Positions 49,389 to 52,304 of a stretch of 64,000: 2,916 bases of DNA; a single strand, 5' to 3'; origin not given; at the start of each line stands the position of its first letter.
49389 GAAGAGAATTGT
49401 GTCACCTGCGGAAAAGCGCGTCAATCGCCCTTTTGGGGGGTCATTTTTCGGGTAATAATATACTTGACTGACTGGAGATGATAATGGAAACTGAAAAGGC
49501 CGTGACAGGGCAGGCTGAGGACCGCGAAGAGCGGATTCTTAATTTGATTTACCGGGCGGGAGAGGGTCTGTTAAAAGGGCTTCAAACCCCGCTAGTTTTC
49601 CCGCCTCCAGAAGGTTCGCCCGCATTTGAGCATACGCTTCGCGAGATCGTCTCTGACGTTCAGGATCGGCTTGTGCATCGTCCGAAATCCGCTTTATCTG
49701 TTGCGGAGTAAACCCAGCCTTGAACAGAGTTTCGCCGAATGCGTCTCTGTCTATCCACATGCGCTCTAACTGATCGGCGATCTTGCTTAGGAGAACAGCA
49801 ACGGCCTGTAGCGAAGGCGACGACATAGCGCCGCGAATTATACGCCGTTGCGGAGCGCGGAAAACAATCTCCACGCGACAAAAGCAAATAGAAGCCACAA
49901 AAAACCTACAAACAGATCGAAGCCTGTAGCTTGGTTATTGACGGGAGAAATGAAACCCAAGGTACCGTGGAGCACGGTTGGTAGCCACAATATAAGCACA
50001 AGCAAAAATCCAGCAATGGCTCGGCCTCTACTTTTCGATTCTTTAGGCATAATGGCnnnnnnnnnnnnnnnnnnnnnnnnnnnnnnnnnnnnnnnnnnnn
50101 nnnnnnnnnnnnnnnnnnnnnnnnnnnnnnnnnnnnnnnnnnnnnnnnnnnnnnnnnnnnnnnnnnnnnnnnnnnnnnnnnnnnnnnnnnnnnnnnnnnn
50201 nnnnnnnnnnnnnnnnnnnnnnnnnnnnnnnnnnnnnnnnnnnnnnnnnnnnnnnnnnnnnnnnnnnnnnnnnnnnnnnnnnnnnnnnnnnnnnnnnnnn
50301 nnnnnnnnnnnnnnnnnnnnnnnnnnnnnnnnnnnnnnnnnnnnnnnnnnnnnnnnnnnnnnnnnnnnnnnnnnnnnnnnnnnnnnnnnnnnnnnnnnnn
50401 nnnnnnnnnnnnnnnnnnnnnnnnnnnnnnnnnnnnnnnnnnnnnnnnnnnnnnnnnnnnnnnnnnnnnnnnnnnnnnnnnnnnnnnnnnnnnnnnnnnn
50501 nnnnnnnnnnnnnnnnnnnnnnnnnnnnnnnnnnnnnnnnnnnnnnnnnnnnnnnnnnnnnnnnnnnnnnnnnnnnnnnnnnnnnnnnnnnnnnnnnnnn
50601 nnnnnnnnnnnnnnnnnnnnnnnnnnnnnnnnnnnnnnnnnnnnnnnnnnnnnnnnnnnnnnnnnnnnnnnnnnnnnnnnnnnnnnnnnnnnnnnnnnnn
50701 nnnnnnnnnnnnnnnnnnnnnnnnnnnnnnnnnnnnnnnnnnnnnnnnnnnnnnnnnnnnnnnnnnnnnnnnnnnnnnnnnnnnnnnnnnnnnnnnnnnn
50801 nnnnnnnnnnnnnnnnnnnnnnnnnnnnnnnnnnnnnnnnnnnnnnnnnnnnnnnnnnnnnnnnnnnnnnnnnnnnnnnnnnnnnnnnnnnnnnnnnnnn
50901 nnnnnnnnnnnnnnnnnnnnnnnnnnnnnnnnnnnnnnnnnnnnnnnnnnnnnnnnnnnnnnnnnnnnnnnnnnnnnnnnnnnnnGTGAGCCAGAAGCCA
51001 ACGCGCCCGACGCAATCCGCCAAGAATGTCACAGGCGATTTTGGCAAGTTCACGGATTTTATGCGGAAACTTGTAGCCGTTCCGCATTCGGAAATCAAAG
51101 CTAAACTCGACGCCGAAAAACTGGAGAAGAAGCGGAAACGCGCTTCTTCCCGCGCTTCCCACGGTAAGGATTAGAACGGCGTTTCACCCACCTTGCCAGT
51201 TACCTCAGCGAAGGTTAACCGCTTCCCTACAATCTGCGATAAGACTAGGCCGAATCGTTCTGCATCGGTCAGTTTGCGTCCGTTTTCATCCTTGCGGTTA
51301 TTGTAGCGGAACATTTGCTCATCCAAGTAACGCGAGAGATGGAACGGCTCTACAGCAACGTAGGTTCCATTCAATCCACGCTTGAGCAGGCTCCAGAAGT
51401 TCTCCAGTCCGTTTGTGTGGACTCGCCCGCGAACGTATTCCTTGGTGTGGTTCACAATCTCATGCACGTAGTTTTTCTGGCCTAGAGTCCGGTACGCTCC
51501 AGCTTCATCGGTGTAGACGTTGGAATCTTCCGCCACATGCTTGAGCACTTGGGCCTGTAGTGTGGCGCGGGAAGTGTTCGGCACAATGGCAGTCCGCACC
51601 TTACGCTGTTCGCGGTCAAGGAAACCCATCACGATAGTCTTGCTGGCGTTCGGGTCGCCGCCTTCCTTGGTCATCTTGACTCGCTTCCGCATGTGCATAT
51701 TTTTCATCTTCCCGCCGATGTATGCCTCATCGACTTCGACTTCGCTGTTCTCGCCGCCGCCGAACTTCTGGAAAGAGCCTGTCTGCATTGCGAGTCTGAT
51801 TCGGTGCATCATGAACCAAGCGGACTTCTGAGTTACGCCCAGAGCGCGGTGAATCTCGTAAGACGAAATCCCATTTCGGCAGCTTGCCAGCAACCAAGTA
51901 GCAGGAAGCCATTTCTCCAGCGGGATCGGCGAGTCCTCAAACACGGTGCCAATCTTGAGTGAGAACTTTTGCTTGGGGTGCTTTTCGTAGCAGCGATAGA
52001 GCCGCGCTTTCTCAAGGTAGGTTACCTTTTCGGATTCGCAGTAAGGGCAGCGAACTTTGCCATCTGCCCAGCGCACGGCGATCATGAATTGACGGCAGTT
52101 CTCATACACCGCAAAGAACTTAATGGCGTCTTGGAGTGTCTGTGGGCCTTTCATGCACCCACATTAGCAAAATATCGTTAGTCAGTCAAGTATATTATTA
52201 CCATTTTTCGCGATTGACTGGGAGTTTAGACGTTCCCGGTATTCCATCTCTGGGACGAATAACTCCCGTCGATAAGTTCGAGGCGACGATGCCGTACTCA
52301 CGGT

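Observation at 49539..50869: Transposon cargo operon: DUF3800-like protein, 70-aa two-TM protein and 95-aa helical protein, a candidate mobile accessory (defence/addiction-like) module of unknown function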

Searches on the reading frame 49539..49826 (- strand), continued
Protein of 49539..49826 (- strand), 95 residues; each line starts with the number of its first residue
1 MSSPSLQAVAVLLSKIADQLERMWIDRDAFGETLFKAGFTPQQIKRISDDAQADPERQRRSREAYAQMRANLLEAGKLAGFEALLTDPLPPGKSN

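Call 109: search_protein_families(library=pfam, proteins=[L094:3897-4280:+], max_evalue=0.1)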
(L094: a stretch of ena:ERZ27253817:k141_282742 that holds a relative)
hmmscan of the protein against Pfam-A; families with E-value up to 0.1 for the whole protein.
L094:3897-4280:+ (127 aa): 0 families

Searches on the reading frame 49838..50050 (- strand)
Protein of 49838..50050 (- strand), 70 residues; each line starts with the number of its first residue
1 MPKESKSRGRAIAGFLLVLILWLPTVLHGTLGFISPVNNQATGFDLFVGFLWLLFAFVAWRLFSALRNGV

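Call 3: search_protein_families(library=pfam, proteins=[window:49838-50050:-], max_evalue=1)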
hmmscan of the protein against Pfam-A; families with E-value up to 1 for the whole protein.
window:49838-50050:- (70 aa): 0 families

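Call 4: search_protein_families(library=padloc, proteins=[window:49838-50050:-], max_evalue=1)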
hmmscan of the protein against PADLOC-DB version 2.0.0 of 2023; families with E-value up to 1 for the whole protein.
window:49838-50050:- (70 aa): 0 families

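Call 10: search_protein_families(library=ncbifam, proteins=[window:49838-50050:-], max_evalue=1)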
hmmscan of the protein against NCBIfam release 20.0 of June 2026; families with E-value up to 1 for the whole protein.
window:49838-50050:- (70 aa): 0 families

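Call 11: search_protein_families(library=phrogs, proteins=[window:49838-50050:-], max_evalue=1)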
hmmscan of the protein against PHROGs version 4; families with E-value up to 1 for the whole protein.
window:49838-50050:- (70 aa): 0 families

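Call 33: find_homologous_proteins(query=window:49838-50050:-, max_evalue=0.01)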
Query window:49838-50050:- (70 aa): 4 proteins with E <= 0.01 among 5 candidates.
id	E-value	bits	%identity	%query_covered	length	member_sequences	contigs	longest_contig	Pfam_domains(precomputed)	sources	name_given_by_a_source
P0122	9.1e-39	148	100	100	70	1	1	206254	-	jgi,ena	-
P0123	3.8e-31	124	83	100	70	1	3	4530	-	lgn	-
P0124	1.8e-30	122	84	100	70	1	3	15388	-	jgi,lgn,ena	jgi:hypothetical protein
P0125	2.1e-29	118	81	100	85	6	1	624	-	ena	-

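Call 36: find_encoding_contigs(protein=P0124, flank=5000, max_places=4)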
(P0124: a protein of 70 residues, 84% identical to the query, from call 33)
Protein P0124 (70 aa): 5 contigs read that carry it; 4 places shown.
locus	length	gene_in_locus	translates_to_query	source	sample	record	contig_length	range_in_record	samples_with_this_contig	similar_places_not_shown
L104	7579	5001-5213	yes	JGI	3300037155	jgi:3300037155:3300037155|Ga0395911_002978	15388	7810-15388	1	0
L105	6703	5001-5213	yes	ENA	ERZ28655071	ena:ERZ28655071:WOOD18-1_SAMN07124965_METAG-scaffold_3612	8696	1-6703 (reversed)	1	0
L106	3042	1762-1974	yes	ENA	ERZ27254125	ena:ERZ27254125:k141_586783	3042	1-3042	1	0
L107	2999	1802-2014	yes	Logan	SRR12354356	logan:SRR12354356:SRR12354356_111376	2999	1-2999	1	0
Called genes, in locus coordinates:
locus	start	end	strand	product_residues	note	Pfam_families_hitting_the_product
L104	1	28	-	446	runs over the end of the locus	PF00772:DnaB, PF03796:DnaB_C, PF06745:ATPase (weak), PF13481:AAA_25 (weak)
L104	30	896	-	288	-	-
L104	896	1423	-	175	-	-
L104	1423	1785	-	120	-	-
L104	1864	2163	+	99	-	-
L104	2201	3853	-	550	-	-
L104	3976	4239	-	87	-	-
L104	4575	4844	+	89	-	-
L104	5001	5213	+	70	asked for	-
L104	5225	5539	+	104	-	-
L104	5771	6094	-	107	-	-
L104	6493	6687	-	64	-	-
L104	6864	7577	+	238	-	?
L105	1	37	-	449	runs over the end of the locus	PF00772:DnaB, PF13481:AAA_25, PF03796:DnaB_C, PF06745:ATPase (weak)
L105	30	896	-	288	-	-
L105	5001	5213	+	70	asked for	-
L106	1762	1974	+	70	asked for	-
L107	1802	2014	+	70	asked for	-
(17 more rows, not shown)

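Call 40: find_encoding_contigs(protein=P0123, flank=4000, max_places=3)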
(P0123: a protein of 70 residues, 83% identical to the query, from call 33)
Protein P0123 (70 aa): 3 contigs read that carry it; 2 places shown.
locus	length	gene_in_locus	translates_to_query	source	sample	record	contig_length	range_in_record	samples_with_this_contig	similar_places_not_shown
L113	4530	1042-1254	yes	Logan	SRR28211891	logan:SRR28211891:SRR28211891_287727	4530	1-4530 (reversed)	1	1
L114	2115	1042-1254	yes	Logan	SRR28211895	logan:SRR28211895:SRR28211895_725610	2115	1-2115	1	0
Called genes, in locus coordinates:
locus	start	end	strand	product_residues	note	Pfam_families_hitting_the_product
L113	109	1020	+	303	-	PF12686:DUF3800 (weak)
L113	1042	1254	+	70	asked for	-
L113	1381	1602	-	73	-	-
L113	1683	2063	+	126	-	PF01022:HTH_5, PF12840:HTH_20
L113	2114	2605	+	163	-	-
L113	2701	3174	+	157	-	PF10604:Polyketide_cyc2, PF08327:AHSA1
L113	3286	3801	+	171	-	PF10604:Polyketide_cyc2 (weak), PF08327:AHSA1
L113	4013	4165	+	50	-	-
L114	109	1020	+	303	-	PF12686:DUF3800 (weak)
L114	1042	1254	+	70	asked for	-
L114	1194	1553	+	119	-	-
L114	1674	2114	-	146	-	?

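Call 68: search_protein_families(library=pfam, proteins=[L113:109-1020:+, L104:5225-5539:+], max_evalue=0.1)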
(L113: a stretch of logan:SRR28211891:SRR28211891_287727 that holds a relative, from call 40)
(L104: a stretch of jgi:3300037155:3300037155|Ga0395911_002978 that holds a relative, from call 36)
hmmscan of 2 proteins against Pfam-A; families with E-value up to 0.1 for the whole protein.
L113:109-1020:+ (303 aa): 1 family
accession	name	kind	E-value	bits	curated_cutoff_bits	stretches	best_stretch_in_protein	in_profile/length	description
PF12686.12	DUF3800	-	4.3e-07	31.2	21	1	7-194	2-144/149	Protein of unknown function (DUF3800)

L104:5225-5539:+ (104 aa): 0 families

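Call 70: search_protein_families(library=padloc, proteins=[L113:109-1020:+, L104:5225-5539:+], max_evalue=1)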
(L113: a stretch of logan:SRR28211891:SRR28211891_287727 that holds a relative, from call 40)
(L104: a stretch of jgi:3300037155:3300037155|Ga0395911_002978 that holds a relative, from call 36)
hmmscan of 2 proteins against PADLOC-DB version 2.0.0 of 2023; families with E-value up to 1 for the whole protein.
L113:109-1020:+ (303 aa): 0 families

L104:5225-5539:+ (104 aa): 0 families

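Call 71: search_protein_families(library=ncbifam, proteins=[L113:109-1020:+, L104:5225-5539:+], max_evalue=1)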
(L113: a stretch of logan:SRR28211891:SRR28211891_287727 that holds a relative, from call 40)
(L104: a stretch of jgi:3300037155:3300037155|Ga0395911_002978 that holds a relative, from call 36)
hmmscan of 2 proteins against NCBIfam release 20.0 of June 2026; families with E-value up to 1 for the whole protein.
L113:109-1020:+ (303 aa): 1 family
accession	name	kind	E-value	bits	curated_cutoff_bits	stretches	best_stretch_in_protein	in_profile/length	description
NF033657.1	choice_anch_F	subfamily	0.088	12.3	50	1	6-55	201-240/307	choice-of-anchor F family protein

L104:5225-5539:+ (104 aa): 0 families

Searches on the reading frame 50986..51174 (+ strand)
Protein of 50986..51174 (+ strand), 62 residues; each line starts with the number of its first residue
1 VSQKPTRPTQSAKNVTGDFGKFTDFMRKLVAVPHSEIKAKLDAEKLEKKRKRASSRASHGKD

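Call 3: search_protein_families(library=pfam, proteins=[window:50986-51174:+], max_evalue=1)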
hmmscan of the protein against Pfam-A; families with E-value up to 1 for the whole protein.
window:50986-51174:+ (62 aa): 0 families

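Call 4: search_protein_families(library=padloc, proteins=[window:50986-51174:+], max_evalue=1)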
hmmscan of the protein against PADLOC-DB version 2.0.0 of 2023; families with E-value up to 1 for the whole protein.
window:50986-51174:+ (62 aa): 0 families

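Call 10: search_protein_families(library=ncbifam, proteins=[window:50986-51174:+], max_evalue=1)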
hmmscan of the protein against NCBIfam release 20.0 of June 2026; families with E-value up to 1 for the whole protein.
window:50986-51174:+ (62 aa): 0 families

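Call 11: search_protein_families(library=phrogs, proteins=[window:50986-51174:+], max_evalue=1)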
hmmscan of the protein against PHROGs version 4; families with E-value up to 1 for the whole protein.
window:50986-51174:+ (62 aa): 0 families

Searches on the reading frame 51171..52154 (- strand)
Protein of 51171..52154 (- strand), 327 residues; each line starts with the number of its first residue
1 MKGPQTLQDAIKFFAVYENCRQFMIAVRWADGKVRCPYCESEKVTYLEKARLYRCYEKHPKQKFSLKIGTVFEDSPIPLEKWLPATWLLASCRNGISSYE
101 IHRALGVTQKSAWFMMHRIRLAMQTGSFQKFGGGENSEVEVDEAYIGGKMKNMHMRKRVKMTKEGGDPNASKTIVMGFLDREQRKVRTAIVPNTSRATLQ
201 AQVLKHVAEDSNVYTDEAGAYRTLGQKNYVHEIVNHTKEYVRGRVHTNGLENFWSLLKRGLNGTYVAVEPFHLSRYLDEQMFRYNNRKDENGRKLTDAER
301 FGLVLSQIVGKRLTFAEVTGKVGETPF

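Call 3: search_protein_families(library=pfam, proteins=[window:51171-52154:-], max_evalue=1)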
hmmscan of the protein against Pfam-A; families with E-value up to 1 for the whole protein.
window:51171-52154:- (327 aa): 3 families
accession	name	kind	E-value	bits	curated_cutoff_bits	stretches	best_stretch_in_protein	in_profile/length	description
PF12762.13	DDE_Tnp_IS1595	-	4.3e-43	147.4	27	1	138-285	5-153/153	ISXO2-like transposase domain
PF12760.12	Zn_ribbon_IS1595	-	2.6e-07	30.9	25.4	1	18-57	4-42/46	Transposase zinc-ribbon domain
PF23451.1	Zn_ribbon_PaaD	-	0.032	14.3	27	1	30-45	11-26/53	PaaD zinc beta ribbon domain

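Call 4: search_protein_families(library=padloc, proteins=[window:51171-52154:-], max_evalue=1)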
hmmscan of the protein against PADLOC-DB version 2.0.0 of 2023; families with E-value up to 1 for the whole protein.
window:51171-52154:- (327 aa): 0 families

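Call 10: search_protein_families(library=ncbifam, proteins=[window:51171-52154:-], max_evalue=1)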
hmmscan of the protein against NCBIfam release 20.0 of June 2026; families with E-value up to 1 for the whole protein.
window:51171-52154:- (327 aa): 1 family
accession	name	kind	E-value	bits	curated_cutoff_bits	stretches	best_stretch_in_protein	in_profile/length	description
NF033547.1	transpos_IS1595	equivalog_domain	1.3e-55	188.6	75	1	75-287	2-215/215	IS1595 family transposase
